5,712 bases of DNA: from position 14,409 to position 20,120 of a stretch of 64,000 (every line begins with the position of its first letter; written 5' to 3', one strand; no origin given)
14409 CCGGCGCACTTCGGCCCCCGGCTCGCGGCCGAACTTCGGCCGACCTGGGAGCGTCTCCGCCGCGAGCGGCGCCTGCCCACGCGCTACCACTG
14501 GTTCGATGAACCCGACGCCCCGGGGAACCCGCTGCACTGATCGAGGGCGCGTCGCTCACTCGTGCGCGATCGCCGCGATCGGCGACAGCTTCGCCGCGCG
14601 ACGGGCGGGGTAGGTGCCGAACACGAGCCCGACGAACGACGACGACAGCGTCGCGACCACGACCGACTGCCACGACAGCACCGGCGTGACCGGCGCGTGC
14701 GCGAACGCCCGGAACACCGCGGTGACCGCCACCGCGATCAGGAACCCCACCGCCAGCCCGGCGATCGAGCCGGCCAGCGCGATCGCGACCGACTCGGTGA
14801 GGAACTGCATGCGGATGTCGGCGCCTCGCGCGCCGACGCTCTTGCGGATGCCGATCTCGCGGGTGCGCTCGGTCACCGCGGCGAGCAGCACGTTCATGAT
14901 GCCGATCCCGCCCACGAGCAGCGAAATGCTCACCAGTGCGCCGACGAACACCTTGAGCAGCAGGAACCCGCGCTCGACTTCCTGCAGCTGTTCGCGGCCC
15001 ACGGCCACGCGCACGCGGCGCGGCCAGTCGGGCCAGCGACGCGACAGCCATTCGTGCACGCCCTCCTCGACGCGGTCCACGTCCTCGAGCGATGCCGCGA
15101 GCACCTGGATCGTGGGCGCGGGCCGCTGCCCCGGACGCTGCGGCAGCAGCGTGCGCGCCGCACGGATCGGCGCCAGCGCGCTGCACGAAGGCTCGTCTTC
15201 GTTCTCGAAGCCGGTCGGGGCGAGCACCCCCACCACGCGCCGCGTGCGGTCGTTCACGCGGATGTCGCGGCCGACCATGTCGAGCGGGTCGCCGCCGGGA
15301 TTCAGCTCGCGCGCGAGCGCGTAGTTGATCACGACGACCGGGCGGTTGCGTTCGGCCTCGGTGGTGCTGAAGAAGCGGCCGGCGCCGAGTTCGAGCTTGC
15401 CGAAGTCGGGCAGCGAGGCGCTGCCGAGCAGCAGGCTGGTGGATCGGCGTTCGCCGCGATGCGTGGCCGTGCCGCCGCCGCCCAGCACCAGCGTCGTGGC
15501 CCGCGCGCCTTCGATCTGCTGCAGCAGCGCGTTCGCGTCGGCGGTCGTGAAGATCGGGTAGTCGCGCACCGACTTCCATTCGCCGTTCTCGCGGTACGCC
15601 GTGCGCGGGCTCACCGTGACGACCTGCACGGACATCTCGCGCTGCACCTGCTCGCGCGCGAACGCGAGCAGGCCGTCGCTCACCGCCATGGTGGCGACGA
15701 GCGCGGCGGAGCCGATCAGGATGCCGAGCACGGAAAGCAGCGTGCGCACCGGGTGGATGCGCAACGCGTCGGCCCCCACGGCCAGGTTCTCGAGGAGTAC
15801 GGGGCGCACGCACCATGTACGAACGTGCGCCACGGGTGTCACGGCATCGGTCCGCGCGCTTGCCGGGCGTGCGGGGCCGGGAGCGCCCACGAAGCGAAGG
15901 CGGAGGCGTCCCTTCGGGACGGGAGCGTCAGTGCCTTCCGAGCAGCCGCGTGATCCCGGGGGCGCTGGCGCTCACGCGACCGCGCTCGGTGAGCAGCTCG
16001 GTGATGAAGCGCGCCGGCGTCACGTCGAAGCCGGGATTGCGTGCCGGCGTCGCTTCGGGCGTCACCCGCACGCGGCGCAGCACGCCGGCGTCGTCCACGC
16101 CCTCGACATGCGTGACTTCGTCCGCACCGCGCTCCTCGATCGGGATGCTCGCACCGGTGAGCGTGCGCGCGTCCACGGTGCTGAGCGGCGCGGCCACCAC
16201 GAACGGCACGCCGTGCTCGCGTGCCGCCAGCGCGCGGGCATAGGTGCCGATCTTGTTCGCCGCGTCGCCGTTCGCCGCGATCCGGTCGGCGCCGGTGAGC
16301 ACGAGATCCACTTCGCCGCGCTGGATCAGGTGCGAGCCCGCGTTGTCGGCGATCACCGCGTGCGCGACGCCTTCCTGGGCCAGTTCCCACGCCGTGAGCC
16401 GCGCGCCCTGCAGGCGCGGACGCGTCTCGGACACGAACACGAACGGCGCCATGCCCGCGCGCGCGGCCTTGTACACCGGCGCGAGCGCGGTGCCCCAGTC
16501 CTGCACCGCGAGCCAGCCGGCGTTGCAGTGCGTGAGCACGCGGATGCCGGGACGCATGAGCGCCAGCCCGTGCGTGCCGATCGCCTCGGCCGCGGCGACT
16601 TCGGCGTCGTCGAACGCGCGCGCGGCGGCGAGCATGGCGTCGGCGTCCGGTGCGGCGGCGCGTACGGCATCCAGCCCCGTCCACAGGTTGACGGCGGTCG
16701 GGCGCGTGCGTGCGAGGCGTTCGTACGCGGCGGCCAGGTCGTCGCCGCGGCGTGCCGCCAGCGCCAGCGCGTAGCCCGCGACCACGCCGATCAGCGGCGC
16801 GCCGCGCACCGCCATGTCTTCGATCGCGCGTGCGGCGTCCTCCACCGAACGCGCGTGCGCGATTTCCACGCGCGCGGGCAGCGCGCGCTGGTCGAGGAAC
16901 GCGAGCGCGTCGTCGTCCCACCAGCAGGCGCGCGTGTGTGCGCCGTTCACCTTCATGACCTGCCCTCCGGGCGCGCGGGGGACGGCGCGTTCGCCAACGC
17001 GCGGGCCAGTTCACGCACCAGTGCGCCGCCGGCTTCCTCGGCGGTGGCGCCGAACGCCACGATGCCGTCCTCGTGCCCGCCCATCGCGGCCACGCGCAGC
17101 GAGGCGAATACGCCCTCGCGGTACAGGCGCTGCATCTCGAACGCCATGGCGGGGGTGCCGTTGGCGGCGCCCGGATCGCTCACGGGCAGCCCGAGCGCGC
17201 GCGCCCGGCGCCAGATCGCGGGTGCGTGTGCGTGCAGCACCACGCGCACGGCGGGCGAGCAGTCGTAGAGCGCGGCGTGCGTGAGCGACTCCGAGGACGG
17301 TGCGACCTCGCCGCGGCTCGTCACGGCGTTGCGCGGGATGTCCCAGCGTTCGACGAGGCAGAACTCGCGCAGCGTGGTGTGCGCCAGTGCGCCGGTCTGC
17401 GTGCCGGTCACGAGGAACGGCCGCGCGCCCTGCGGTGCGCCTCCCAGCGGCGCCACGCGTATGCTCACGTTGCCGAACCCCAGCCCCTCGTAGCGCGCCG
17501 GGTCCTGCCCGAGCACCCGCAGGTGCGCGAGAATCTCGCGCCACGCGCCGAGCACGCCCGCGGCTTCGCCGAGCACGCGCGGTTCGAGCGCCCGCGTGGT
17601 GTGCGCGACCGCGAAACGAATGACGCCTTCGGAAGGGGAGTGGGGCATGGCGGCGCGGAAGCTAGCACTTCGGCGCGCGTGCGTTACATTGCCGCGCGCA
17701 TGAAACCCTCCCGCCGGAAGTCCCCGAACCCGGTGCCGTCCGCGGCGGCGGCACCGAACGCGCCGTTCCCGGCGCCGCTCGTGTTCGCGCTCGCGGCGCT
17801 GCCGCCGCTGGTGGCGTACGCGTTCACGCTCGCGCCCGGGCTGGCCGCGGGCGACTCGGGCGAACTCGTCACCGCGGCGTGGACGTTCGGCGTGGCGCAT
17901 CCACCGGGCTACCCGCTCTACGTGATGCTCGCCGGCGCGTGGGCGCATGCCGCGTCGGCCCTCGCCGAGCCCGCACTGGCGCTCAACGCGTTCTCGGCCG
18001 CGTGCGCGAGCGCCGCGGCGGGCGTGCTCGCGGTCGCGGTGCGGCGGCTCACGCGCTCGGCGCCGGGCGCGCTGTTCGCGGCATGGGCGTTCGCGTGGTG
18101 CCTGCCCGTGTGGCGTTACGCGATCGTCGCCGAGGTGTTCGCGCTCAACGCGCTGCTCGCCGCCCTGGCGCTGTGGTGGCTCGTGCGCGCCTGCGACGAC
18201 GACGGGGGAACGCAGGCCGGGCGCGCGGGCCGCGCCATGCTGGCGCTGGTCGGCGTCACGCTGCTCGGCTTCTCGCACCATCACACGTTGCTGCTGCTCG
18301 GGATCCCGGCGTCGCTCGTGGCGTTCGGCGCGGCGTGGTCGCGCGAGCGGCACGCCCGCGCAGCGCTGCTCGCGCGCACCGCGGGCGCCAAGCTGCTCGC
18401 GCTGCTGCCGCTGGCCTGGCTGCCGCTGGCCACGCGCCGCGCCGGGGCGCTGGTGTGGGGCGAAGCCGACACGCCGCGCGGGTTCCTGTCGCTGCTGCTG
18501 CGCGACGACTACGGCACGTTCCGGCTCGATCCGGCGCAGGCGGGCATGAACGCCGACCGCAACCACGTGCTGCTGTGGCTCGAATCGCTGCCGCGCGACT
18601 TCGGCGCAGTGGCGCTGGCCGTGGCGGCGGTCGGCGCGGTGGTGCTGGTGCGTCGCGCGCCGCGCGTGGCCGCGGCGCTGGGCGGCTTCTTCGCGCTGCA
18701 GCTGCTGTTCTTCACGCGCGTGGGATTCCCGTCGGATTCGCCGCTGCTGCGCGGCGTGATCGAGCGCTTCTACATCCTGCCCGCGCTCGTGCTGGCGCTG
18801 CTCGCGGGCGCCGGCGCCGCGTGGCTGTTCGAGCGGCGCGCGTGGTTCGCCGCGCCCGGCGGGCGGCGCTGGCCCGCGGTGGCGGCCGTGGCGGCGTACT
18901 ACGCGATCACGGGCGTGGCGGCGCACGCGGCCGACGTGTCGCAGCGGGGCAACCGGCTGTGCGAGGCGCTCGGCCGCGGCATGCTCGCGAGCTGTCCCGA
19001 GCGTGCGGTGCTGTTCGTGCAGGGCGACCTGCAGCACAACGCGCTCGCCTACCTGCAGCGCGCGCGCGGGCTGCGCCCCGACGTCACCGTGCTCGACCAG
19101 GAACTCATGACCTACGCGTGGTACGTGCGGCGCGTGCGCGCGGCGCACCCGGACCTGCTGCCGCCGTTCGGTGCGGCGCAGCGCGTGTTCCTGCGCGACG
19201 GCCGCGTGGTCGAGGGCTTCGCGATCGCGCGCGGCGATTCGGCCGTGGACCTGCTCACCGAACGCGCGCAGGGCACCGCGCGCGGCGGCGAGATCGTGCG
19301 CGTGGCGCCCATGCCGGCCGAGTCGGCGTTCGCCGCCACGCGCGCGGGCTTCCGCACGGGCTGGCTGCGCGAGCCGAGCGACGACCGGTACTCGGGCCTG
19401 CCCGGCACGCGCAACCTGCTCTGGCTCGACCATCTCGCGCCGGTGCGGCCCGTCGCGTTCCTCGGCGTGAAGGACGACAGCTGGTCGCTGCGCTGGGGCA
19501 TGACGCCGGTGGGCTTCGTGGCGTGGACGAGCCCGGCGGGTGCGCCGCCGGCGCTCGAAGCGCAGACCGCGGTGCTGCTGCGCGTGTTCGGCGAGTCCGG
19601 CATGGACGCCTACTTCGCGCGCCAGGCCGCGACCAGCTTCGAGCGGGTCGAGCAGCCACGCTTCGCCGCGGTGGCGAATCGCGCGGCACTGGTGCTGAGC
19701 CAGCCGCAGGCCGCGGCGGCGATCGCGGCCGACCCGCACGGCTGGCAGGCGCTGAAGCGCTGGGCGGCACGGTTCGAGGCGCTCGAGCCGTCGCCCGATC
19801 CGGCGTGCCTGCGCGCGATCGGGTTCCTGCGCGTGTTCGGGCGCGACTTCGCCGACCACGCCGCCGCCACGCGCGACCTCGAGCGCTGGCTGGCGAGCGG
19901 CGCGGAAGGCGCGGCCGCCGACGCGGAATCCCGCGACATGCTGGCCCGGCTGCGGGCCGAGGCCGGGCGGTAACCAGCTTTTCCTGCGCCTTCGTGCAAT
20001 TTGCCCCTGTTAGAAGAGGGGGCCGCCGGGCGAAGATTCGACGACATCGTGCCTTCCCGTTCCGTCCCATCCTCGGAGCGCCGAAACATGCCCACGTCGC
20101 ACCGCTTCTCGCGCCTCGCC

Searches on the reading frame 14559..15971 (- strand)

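Call 74: search_protein_families(library=pfam, proteins=[window:14559-15971:-], max_evalue=0.00001)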
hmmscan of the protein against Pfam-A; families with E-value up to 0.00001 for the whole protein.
window:14559-15971:- (471 aa): 2 families
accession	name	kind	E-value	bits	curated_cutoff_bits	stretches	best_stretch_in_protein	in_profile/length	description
PF12704.14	MacB_PCD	-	1e-28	101.5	27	1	77-305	1-204/207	MacB-like periplasmic core domain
PF02687.27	FtsX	-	1.6e-17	64.1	25.5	1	346-464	3-120/120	FtsX-like permease C-terminal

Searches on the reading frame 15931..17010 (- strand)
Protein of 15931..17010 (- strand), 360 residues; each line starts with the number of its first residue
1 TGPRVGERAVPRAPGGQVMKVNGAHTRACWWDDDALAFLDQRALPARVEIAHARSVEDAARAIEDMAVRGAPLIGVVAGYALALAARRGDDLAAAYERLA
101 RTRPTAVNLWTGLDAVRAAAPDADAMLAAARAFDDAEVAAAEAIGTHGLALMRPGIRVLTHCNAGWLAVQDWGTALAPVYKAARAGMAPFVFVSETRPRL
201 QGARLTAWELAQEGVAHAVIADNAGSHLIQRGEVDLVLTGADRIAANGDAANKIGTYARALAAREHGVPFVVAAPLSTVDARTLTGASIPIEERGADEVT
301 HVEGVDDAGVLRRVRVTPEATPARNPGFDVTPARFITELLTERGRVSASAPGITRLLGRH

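Call 74: search_protein_families(library=pfam, proteins=[window:15931-17010:-], max_evalue=0.00001)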
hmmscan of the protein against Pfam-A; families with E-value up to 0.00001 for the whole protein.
window:15931-17010:- (360 aa): 1 family
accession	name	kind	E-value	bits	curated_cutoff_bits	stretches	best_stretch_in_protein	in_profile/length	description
PF01008.23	IF-2B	-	1.9e-59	201.6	22.4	1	68-345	2-277/280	Initiation factor 2 subunit family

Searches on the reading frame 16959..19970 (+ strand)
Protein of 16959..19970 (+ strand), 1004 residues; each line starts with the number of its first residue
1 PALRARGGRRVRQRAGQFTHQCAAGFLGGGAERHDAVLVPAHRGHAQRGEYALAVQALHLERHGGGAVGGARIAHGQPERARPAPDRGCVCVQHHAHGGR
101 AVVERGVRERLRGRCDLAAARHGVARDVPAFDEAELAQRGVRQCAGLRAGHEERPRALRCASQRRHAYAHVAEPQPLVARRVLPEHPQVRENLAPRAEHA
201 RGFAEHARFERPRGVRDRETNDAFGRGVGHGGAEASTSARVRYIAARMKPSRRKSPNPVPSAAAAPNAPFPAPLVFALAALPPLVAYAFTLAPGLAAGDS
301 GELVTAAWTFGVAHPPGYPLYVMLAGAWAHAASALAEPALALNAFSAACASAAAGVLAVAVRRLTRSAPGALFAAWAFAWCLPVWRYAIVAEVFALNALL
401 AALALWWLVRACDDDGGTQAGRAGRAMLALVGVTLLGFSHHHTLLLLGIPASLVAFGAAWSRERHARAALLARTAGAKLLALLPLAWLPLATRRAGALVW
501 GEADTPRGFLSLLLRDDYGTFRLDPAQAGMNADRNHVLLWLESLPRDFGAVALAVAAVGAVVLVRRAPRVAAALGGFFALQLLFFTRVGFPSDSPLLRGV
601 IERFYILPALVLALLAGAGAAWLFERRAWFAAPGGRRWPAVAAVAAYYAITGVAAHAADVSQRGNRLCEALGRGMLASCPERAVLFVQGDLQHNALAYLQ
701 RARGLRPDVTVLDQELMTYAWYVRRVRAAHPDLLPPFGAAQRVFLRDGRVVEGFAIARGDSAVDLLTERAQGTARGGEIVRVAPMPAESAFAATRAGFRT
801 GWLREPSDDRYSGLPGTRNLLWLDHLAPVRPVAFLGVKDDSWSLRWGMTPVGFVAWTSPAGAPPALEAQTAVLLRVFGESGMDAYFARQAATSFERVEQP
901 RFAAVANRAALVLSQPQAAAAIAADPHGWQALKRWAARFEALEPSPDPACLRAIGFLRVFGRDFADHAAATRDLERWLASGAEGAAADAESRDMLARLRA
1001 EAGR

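Call 74: search_protein_families(library=pfam, proteins=[window:16959-19970:+], max_evalue=0.00001)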
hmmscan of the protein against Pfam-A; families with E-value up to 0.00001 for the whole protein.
window:16959-19970:+ (1004 aa): 1 family
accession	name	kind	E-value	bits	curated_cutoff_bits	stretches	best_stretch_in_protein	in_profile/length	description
PF11028.14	TMEM260-like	-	1.4e-23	84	24.2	1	299-455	1-169/179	Protein O-mannosyl-transferase TMEM260-like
